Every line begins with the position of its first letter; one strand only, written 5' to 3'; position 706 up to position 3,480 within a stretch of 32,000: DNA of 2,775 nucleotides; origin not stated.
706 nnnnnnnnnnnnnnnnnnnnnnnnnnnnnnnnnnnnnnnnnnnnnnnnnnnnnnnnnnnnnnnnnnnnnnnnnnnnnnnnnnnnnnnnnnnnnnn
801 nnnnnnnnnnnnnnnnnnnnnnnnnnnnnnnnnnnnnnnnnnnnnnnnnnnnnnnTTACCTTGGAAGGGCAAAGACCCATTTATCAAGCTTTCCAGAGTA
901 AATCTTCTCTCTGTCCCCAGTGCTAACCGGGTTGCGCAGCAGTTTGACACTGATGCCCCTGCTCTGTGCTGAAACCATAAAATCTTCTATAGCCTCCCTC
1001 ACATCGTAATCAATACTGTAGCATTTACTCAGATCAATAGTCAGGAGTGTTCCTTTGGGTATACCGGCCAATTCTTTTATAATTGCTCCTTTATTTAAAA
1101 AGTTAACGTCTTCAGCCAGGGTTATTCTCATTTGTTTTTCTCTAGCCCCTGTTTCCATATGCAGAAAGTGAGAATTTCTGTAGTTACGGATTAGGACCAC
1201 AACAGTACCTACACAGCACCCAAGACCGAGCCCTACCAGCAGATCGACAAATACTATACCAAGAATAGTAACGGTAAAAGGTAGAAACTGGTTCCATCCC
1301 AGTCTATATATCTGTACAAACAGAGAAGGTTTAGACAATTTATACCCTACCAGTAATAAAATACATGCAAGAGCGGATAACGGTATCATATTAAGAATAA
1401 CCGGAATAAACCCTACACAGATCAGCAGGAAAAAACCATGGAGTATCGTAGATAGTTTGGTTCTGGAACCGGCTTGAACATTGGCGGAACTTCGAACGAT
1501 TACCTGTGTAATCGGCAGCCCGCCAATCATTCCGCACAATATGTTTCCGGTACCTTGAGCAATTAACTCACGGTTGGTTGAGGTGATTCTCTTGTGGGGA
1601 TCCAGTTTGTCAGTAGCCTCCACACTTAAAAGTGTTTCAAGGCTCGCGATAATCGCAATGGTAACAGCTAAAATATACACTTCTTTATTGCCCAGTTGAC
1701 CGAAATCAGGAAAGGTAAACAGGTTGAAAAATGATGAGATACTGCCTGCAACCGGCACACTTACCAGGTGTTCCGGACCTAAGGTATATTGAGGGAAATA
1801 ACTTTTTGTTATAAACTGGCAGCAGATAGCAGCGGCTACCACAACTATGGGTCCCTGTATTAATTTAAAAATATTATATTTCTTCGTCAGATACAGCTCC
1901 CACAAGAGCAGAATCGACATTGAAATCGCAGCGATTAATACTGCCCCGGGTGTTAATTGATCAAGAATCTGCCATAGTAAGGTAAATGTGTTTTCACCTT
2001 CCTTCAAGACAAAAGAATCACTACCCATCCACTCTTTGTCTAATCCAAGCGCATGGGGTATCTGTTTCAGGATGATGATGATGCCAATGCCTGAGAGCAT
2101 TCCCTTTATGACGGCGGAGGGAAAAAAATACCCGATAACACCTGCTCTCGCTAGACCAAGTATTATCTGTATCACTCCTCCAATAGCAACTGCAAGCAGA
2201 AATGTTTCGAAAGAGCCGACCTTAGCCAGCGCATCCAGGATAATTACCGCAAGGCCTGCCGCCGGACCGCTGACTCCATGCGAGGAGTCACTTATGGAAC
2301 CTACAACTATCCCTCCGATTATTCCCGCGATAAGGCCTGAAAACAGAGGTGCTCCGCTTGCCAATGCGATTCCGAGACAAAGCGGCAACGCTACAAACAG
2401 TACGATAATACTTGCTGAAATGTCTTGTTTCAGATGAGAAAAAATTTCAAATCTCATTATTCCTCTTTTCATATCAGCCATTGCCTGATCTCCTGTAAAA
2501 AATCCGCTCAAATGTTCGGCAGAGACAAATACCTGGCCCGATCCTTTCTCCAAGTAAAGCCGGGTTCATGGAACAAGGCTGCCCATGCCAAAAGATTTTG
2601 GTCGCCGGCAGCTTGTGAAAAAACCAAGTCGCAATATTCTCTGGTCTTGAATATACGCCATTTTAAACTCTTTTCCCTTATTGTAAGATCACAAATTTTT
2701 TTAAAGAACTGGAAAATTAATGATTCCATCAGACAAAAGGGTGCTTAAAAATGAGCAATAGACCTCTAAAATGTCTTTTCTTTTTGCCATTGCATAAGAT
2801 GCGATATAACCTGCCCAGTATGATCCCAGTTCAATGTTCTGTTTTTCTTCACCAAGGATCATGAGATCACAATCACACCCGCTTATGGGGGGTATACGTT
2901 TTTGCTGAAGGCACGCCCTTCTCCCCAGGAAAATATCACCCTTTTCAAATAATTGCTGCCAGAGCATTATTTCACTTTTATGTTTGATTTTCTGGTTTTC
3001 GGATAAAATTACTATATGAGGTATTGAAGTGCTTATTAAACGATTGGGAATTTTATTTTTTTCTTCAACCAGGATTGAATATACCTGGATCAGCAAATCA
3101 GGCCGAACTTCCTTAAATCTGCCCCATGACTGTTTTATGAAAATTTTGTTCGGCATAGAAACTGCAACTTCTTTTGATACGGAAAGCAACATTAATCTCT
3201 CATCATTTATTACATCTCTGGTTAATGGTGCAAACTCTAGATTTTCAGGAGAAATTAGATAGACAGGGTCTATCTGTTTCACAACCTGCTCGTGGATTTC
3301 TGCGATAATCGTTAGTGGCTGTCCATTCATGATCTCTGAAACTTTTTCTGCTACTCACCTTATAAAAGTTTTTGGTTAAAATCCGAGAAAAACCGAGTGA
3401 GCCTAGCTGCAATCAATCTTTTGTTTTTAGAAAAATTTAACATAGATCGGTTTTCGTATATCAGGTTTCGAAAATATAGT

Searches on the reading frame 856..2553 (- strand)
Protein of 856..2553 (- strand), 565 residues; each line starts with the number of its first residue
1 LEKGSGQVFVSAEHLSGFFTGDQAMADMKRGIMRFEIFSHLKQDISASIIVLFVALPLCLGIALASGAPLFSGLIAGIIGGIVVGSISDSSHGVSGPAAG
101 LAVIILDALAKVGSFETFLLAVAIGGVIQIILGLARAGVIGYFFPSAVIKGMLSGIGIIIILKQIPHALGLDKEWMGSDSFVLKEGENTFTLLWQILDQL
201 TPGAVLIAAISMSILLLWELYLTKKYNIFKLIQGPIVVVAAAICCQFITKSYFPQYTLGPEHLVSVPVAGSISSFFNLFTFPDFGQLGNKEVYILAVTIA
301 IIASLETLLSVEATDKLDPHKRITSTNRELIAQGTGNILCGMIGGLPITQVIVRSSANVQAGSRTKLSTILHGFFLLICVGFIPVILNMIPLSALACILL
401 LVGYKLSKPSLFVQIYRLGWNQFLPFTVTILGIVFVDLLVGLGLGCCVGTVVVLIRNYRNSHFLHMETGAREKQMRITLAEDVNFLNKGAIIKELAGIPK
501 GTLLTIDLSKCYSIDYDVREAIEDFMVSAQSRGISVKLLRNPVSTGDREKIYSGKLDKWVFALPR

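Call 7: search_protein_families(library=pfam, proteins=[window:856-2553:-])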
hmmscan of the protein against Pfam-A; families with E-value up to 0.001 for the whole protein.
window:856-2553:- (565 aa): 2 families
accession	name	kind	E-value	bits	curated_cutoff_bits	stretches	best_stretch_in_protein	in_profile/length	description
PF00916.26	Sulfate_transp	-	5.7e-60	203.5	23.2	1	41-422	1-373/380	Sulfate permease family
PF16983.11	MFS_MOT1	-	5.4e-05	23.9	30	1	305-406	25-111/111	Molybdate transporter of MFS superfamily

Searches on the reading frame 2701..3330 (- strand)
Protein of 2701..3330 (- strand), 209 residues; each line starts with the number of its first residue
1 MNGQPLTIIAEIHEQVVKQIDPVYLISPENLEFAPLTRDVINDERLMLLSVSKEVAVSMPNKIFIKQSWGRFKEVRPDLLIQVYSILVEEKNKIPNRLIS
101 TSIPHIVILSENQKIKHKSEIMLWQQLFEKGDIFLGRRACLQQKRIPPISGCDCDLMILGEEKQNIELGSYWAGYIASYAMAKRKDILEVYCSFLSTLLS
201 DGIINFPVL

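Call 8: search_protein_families(library=pfam, proteins=[window:2701-3330:-])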
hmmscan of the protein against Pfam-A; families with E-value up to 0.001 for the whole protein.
window:2701-3330:- (209 aa): 0 families

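Call 80: find_homologous_proteins(query=window:2701-3330:-, max_evalue=0.001)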
Query window:2701-3330:- (209 aa): 117 proteins with E <= 0.001 among 232 candidates.
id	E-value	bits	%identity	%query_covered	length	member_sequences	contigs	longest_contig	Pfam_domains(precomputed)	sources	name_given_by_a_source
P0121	4.0e-133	460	100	100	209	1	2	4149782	-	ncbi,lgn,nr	ncbi:MAG: hypothetical protein MRK01_16360 [Candidatus Scalindua sp.]|nr:hypothetical protein [Candi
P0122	3.2e-128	444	96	100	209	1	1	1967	-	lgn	-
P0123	5.1e-103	361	80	99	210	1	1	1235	-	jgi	-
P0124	5.0e-97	342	75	98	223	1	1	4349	-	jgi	jgi:hypothetical protein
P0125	5.7e-95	335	74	99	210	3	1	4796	-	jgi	jgi:hypothetical protein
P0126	7.3e-95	335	75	99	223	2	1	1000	-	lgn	-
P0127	1.1e-94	334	77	99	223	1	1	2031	-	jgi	jgi:hypothetical protein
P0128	1.4e-92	327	74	99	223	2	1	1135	-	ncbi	-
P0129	3.3e-92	326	73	98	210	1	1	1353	-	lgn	-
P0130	6.5e-92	325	71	100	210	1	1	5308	-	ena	-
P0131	8.9e-92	325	73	99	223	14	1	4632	-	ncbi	-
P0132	1.1e-91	324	75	99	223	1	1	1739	-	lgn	-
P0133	1.2e-91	324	75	96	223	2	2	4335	-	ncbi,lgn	-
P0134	1.7e-91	324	74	99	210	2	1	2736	-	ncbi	-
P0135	2.8e-91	323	74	99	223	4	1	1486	-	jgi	jgi:hypothetical protein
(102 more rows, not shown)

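Call 86: predict_structure(alignment_id=A6)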
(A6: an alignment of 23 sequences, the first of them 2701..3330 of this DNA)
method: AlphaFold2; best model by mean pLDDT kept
length: 209 residues; sequences in the alignment: 23
mean_pLDDT: 60.1   pTM: 0.52
mean pLDDT of the five models: 60.1, 57.6, 41.7, 39.6, 39.1
residues with pLDDT >= 90: 14; 70-90: 67; 50-70: 45; < 50: 83
segments of 3 or more residues with pLDDT < 50: 97-172, 206-209
pLDDT, mean of each block of 10 residues (from residue 1): 75 75 86 88 71 83 86 78 78 58 42 42 40 34 34 33 36 54 61 58 48
secondary structure, 60 per line:
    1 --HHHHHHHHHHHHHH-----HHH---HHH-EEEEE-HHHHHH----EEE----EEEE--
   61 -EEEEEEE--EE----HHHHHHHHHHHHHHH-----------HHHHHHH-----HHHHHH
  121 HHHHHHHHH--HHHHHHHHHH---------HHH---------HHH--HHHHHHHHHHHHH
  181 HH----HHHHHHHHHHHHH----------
elements in order: H3-16 E32-36 H38-43 E48-50 E55-58 E62-68 H77-91 H103-109 H115-129 H132-141 H168-182 H187-199
